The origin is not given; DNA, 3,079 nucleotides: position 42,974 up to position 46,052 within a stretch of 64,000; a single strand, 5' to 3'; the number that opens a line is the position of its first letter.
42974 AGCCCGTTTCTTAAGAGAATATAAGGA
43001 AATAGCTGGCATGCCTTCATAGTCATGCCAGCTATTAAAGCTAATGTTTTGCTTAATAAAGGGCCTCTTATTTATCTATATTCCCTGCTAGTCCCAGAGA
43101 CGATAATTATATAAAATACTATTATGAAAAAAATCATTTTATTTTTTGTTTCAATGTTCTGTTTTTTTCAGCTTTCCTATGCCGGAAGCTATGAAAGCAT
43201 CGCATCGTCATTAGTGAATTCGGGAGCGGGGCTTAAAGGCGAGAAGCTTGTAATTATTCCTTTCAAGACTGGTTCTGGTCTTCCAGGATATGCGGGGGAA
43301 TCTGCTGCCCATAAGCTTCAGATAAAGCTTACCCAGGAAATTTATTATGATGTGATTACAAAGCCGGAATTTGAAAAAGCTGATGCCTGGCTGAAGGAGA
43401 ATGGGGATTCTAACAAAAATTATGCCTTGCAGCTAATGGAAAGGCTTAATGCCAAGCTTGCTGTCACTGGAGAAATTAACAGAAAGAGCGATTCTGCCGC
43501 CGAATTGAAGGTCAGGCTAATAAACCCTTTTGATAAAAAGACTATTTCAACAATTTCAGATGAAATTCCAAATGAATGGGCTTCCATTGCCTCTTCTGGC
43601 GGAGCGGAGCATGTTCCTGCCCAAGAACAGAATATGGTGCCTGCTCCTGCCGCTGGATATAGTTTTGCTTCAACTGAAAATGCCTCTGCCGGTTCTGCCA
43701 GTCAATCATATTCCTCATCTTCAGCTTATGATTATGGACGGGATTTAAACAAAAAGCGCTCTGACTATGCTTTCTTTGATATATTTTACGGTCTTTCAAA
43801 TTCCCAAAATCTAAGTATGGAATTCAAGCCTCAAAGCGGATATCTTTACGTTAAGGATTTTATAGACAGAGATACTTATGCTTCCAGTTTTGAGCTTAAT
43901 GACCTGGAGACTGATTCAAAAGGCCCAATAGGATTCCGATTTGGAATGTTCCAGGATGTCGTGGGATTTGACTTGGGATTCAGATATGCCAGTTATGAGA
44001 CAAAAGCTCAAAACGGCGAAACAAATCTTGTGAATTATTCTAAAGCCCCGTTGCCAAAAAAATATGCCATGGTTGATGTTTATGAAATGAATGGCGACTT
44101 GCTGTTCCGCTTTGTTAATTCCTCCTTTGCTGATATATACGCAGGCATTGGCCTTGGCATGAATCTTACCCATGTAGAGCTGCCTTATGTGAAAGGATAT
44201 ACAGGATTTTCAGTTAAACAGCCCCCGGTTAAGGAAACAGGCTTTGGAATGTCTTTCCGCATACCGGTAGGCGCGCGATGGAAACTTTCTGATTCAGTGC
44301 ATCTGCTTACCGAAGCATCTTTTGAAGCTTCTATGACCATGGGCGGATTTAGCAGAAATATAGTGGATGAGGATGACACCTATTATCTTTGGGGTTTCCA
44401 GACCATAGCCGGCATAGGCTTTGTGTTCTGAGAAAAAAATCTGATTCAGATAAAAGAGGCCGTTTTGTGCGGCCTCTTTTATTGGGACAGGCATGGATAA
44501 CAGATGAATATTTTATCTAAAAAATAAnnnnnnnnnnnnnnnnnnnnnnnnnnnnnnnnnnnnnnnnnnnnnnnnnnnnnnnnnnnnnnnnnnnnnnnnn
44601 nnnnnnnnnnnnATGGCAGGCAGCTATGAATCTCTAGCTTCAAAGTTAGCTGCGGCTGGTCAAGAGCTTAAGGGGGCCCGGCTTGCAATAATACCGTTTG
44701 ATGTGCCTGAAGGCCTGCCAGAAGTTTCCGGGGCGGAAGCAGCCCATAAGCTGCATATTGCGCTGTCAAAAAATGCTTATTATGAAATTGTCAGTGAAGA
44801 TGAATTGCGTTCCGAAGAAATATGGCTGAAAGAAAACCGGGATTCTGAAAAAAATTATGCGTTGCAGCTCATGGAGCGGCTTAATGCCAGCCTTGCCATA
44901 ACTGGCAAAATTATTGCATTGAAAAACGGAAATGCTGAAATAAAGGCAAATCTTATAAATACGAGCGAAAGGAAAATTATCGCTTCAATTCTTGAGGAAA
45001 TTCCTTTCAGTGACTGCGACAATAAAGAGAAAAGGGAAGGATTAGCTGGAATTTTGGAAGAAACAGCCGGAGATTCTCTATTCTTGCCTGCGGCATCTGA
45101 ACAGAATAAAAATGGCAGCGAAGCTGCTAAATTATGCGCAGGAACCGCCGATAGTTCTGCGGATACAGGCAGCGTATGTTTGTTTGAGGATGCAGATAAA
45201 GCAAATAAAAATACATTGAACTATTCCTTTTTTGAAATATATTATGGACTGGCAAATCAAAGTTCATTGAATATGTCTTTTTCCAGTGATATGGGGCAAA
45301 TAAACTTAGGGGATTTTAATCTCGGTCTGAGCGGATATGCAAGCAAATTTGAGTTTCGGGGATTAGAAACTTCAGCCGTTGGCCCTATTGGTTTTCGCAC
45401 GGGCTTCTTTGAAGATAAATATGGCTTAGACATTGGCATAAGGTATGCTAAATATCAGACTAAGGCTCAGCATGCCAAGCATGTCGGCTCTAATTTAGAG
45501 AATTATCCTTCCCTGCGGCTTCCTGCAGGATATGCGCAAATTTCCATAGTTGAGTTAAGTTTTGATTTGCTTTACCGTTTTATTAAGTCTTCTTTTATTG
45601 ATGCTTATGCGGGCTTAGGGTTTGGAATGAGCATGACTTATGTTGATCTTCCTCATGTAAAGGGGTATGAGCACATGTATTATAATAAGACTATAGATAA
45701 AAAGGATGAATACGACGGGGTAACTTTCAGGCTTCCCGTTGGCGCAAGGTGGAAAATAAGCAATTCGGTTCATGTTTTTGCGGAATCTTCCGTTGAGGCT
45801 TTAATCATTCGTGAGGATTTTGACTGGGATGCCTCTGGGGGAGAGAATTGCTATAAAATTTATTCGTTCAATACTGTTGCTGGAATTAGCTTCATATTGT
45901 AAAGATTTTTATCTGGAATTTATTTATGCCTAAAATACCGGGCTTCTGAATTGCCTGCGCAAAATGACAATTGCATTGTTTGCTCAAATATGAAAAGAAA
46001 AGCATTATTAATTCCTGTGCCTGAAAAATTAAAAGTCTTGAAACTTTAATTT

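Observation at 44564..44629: A T10 tract in the signal-peptide codons takes OMP paralog 2 out of frame: a candidate slipped-strand phase-variation switch, or a homopolymer error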

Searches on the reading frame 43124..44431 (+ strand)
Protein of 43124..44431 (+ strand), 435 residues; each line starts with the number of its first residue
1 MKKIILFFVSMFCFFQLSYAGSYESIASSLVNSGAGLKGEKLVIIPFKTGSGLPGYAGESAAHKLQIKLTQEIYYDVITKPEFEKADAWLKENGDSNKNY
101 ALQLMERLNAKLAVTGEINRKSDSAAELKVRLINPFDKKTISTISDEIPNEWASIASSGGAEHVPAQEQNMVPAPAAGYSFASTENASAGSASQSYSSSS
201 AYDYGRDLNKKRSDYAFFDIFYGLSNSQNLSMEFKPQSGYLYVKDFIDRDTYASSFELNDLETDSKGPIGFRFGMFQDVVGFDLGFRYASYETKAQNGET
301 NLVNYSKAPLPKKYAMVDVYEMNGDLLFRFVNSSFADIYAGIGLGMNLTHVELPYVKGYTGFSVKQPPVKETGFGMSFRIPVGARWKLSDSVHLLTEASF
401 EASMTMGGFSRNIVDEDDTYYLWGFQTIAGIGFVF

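Call 6: search_protein_families(library=pfam, proteins=[window:43124-44431:+], max_evalue=1)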
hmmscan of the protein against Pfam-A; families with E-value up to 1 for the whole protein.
window:43124-44431:+ (435 aa): 2 families
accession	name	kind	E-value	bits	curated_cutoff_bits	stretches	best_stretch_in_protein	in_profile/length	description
PF09045.15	L27_2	-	0.23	11.9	27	1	98-120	2-24/58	L27_2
PF24422.1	DUF7552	-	0.25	12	27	1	151-192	8-50/76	Domain of unknown function (DUF7552)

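Call 7: search_protein_families(library=ncbifam, proteins=[window:43124-44431:+], max_evalue=1)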
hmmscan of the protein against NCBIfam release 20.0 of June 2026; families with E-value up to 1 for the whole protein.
window:43124-44431:+ (435 aa): 0 families

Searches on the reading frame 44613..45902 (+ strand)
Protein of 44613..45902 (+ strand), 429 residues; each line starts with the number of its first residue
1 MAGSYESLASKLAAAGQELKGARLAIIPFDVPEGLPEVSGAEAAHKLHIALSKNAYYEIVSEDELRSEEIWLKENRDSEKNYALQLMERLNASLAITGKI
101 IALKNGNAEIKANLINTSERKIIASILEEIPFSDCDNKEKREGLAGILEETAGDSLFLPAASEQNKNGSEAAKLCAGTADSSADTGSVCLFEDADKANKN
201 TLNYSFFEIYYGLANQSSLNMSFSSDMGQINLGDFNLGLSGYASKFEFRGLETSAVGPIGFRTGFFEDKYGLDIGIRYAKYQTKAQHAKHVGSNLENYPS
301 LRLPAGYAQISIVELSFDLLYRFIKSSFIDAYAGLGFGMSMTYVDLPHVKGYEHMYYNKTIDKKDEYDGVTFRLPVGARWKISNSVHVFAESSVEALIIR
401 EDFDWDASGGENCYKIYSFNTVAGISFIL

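Call 6: search_protein_families(library=pfam, proteins=[window:44613-45902:+], max_evalue=1)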
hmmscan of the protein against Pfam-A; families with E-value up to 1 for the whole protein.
window:44613-45902:+ (429 aa): 1 family
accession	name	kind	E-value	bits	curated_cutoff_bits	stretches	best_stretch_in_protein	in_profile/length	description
PF13505.12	OMP_b-brl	-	3.3e-05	24.6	28.7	1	233-392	20-150/175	Outer membrane protein beta-barrel domain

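Call 7: search_protein_families(library=ncbifam, proteins=[window:44613-45902:+], max_evalue=1)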
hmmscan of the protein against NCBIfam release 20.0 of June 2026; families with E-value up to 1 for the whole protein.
window:44613-45902:+ (429 aa): 0 families

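Call 14: list_cluster_members(proteins=[P0001, window:44613-45899:+, P0002, window:43124-44428:+])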
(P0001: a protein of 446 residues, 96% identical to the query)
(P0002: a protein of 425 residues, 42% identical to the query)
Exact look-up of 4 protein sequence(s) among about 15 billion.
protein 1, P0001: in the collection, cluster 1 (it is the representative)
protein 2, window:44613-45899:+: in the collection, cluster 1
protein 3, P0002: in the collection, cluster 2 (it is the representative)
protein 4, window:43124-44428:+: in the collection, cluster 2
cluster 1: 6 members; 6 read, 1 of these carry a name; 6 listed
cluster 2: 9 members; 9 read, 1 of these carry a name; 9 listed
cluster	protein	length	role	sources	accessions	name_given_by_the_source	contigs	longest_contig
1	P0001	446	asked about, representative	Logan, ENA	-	-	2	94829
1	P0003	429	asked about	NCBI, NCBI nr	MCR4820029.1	MAG: hypothetical protein K5838_02775 [Elusimicrobiales bacterium] | hypothetical protein [Elusimicrobiales bacterium]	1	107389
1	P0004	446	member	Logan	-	-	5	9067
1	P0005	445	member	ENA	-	-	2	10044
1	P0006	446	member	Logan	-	-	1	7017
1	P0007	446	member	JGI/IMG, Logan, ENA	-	-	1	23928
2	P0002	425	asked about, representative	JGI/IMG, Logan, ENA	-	-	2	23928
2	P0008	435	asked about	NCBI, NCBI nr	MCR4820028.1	MAG: hypothetical protein K5838_02770 [Elusimicrobiales bacterium] | hypothetical protein [Elusimicrobiales bacterium]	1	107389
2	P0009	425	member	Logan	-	-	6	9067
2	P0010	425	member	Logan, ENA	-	-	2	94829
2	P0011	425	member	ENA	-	-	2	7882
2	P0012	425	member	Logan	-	-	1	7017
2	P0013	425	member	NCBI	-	-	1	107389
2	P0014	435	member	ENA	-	-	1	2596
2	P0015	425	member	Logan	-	-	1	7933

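Call 17: find_encoding_contigs(protein=P0004, flank=3000, max_places=10)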
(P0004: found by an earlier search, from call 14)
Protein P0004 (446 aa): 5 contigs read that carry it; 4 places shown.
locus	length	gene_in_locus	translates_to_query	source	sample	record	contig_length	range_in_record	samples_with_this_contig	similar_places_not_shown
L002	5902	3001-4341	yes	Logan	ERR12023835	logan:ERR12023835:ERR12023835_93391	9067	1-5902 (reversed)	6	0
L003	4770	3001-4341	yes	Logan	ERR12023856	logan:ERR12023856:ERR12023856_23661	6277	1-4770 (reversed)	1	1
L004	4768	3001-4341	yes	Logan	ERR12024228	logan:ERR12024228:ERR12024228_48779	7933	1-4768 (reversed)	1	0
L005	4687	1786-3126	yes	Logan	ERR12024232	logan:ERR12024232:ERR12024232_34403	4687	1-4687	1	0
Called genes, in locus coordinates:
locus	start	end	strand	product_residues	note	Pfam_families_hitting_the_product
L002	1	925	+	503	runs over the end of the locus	PF00474:SSF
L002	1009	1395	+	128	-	PF12732:YtxH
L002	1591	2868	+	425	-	-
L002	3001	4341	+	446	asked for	-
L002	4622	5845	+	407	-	PF00155:Aminotran_1_2, PF12897:Asp_aminotransf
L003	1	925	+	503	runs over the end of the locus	PF00474:SSF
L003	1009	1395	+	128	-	PF12732:YtxH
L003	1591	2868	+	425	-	-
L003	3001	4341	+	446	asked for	-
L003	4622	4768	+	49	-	?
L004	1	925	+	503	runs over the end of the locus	PF00474:SSF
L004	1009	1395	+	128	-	PF12732:YtxH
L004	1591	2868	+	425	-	-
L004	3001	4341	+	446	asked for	-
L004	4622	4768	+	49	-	?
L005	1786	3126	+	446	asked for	-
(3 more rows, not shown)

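Call 18: find_encoding_contigs(protein=P0005, flank=3000, max_places=10)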
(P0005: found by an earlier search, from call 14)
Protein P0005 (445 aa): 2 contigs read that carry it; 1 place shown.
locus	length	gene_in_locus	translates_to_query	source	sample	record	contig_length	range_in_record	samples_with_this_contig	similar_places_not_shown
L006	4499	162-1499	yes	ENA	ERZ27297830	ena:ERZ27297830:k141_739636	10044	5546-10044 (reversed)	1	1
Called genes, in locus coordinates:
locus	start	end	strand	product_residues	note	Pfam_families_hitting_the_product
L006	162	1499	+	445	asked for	-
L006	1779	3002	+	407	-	PF00155:Aminotran_1_2, PF12897:Asp_aminotransf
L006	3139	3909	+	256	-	PF00121:TIM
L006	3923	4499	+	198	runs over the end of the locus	PF06130:PTAC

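Call 19: find_encoding_contigs(protein=P0006, flank=3000, max_places=10)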
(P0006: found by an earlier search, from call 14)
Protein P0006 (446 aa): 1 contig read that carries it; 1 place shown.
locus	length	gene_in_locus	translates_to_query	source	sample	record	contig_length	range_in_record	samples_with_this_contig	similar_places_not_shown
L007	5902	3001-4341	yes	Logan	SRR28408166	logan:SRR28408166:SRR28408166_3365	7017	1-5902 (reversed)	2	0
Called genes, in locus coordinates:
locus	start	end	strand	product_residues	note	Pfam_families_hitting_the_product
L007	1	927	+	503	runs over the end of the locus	PF00474:SSF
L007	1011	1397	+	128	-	PF12732:YtxH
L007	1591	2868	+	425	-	-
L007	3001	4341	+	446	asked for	-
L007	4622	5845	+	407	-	PF00155:Aminotran_1_2, PF12897:Asp_aminotransf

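Call 20: find_encoding_contigs(protein=P0007, flank=3000, max_places=10)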
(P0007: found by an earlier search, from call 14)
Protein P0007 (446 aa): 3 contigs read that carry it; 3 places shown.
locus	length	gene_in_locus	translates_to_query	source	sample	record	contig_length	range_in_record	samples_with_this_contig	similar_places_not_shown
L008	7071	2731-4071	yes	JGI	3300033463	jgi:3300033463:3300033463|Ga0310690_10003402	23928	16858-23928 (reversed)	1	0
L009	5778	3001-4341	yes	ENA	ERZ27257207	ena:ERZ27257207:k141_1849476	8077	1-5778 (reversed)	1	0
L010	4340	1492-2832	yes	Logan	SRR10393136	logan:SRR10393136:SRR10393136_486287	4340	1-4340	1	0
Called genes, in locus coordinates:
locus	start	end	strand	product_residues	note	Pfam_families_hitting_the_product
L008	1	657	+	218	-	?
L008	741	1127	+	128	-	PF12732:YtxH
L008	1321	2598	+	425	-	-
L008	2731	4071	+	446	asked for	-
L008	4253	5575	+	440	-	PF00155:Aminotran_1_2, PF12897:Asp_aminotransf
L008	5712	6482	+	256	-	PF00121:TIM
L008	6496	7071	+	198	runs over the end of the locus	PF06130:PTAC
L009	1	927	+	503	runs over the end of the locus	PF00474:SSF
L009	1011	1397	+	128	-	PF12732:YtxH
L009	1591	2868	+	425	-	-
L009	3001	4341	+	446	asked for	-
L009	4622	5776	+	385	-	?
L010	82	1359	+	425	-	-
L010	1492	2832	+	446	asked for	-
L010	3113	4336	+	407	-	PF00155:Aminotran_1_2, PF12897:Asp_aminotransf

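Call 57: find_encoding_contigs(protein=P0014, flank=3000, max_places=10)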
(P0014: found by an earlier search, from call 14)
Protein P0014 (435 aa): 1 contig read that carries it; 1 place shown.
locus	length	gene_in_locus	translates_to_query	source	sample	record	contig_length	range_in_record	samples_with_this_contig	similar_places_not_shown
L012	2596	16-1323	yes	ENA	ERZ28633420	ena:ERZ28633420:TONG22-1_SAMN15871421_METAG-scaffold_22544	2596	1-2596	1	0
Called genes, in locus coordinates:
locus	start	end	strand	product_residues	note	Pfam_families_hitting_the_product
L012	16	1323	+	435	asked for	-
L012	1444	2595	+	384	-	?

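Call 58: find_encoding_contigs(protein=P0011, flank=3000, max_places=10)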
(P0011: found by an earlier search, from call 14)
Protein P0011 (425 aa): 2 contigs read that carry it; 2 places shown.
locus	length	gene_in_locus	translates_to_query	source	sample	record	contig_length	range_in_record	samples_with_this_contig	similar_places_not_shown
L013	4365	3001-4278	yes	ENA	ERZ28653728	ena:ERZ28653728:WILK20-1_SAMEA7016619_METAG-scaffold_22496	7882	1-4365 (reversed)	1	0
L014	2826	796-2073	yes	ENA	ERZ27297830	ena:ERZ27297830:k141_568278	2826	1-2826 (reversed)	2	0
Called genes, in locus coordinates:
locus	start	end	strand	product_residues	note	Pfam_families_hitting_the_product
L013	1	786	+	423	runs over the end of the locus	PF00079:Serpin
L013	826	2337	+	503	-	PF00474:SSF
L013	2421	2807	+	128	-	PF12732:YtxH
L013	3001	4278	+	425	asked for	-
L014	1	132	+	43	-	?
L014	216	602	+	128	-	PF12732:YtxH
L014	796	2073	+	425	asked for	-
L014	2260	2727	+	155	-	PF01797:Y1_Tnp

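Call 64: find_encoding_contigs(protein=window:44613-45902:+, flank=500, max_places=5)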
Protein window:44613-45902:+ (429 aa): no gene with exactly this product is on record in the collection.
